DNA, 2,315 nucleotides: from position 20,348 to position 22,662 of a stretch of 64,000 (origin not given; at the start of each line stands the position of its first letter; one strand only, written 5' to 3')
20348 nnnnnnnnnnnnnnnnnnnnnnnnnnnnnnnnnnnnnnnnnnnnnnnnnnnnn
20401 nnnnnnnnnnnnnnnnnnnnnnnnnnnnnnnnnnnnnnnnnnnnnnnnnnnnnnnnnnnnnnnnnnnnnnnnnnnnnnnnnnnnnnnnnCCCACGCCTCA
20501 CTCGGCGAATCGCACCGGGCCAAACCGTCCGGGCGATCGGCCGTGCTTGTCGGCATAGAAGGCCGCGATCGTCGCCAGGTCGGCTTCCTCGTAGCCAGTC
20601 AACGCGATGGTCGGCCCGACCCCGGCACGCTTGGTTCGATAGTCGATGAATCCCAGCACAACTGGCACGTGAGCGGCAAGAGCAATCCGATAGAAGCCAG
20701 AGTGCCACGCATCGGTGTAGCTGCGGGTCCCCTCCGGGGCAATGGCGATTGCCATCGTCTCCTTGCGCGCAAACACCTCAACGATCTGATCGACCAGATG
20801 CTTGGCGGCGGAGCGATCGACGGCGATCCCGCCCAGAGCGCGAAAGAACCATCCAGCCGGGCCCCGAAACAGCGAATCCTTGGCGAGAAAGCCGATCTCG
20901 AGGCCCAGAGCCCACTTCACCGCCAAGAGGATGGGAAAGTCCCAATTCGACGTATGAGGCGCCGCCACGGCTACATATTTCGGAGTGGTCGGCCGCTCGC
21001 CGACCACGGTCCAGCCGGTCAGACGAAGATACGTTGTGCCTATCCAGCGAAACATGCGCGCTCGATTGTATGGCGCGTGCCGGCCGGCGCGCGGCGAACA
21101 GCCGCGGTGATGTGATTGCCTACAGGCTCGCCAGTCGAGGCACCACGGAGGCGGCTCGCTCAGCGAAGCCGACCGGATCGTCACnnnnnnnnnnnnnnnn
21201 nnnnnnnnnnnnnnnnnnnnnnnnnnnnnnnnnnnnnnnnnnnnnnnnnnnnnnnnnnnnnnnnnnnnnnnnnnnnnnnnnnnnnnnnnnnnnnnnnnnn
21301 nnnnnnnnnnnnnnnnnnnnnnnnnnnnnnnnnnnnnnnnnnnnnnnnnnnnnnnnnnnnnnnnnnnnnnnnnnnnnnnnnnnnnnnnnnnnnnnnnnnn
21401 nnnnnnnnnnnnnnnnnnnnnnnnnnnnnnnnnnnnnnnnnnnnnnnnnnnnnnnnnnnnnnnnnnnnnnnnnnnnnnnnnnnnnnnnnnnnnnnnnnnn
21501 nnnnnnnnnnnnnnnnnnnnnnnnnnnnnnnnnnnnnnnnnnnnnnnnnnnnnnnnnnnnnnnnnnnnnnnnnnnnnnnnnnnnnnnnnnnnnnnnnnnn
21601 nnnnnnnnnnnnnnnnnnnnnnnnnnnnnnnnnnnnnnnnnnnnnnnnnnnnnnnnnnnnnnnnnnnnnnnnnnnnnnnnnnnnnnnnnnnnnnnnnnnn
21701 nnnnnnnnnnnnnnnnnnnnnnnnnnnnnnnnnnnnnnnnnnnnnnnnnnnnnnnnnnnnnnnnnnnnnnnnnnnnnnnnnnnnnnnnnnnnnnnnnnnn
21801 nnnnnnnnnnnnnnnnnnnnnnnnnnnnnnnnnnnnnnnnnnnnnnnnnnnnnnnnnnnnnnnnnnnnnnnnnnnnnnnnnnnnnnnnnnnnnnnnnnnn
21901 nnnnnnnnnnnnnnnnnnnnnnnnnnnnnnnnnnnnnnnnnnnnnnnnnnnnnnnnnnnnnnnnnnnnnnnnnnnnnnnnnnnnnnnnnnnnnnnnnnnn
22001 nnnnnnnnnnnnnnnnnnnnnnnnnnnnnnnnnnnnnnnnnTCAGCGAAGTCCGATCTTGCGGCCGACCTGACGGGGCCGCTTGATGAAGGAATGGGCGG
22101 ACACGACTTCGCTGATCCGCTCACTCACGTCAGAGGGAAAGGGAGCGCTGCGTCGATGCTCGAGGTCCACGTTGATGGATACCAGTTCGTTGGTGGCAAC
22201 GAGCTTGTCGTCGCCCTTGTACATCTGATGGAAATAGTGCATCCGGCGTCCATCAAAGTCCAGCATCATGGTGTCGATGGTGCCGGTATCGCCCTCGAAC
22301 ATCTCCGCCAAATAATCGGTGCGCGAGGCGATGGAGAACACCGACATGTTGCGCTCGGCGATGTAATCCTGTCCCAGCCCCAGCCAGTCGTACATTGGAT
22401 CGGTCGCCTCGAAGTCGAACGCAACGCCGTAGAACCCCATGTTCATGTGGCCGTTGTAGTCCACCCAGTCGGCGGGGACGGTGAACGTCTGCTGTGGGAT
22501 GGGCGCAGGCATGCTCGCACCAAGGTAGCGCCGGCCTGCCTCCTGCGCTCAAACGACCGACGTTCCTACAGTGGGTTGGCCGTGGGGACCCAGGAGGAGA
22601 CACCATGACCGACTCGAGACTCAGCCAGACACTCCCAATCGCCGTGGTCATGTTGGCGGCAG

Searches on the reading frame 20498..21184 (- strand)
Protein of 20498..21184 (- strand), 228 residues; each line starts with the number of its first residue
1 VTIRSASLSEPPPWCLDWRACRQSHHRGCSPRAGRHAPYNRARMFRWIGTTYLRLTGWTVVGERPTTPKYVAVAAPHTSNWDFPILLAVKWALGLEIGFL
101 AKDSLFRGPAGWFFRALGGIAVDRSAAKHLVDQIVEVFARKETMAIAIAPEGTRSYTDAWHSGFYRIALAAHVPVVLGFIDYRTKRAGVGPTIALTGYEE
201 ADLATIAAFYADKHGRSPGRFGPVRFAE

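Call 28: search_protein_families(library=pfam, proteins=[window:20498-21184:-], max_evalue=0.001)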
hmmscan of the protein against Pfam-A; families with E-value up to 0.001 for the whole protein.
window:20498-21184:- (228 aa): 1 family
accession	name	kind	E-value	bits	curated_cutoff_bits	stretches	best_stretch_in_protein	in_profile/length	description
PF01553.26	Acyltransferase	-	3.1e-14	53.4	23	1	71-176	16-127/132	Acyltransferase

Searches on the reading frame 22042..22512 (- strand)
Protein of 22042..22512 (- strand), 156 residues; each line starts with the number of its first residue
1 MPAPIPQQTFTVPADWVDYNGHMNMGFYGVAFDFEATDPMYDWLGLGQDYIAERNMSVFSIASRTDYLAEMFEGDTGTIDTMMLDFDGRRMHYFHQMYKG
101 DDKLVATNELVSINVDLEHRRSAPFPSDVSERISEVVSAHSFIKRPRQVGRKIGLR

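Call 28: search_protein_families(library=pfam, proteins=[window:22042-22512:-], max_evalue=0.001)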
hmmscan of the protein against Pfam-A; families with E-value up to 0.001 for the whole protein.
window:22042-22512:- (156 aa): 2 families
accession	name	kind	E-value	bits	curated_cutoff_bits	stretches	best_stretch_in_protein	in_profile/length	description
PF13279.12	4HBT_2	-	3.6e-26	92.4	25.5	1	12-132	1-121/122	Thioesterase-like superfamily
PF03061.28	4HBT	-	0.00073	20.2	20.6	0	20-106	1-79/79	Thioesterase superfamily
